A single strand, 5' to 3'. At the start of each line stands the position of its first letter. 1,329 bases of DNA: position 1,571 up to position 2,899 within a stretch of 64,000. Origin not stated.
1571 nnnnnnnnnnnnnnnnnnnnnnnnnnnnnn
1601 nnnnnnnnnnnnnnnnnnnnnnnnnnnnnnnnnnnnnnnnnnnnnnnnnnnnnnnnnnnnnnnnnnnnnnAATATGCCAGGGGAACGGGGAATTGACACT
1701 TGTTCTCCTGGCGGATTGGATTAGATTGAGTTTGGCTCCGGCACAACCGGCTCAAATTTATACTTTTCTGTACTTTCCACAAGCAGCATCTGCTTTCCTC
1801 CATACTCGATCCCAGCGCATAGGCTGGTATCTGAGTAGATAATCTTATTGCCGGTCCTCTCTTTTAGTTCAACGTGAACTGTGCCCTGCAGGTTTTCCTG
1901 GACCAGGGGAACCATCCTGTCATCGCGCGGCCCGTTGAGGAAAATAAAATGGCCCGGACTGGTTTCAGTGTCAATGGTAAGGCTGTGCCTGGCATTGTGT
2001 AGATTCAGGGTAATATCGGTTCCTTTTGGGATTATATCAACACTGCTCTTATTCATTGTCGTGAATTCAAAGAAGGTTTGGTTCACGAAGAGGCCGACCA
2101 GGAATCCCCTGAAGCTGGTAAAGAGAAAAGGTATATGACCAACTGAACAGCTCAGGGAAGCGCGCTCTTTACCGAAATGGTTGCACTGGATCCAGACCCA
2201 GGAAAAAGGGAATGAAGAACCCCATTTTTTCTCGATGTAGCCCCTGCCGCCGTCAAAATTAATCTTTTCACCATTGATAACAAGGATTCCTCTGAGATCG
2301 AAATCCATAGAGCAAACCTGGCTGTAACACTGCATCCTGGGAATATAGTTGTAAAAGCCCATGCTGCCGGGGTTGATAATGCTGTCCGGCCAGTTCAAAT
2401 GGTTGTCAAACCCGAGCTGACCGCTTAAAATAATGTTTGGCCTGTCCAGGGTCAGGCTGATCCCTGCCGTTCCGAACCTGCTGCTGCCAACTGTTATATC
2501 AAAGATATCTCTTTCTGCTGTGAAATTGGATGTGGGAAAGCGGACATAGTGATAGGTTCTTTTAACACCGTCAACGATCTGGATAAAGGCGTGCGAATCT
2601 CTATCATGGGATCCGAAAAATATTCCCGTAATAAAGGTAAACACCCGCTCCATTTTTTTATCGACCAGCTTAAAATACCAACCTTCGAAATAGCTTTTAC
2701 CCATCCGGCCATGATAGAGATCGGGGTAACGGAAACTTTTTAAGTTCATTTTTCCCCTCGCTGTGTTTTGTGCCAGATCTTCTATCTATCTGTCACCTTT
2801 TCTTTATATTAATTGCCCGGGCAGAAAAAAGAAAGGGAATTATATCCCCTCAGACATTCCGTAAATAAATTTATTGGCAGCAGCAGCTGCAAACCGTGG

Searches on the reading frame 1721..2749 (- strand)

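Call 31: search_protein_families(library=pfam, max_evalue=0.000001, proteins=[window:1721-2749:-])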
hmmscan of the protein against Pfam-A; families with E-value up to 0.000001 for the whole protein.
window:1721-2749:- (342 aa): 1 family
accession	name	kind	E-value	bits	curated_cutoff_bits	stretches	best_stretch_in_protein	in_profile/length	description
PF14249.11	Tocopherol_cycl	-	3.6e-29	102.4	26.6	1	128-318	144-335/335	Tocopherol cyclase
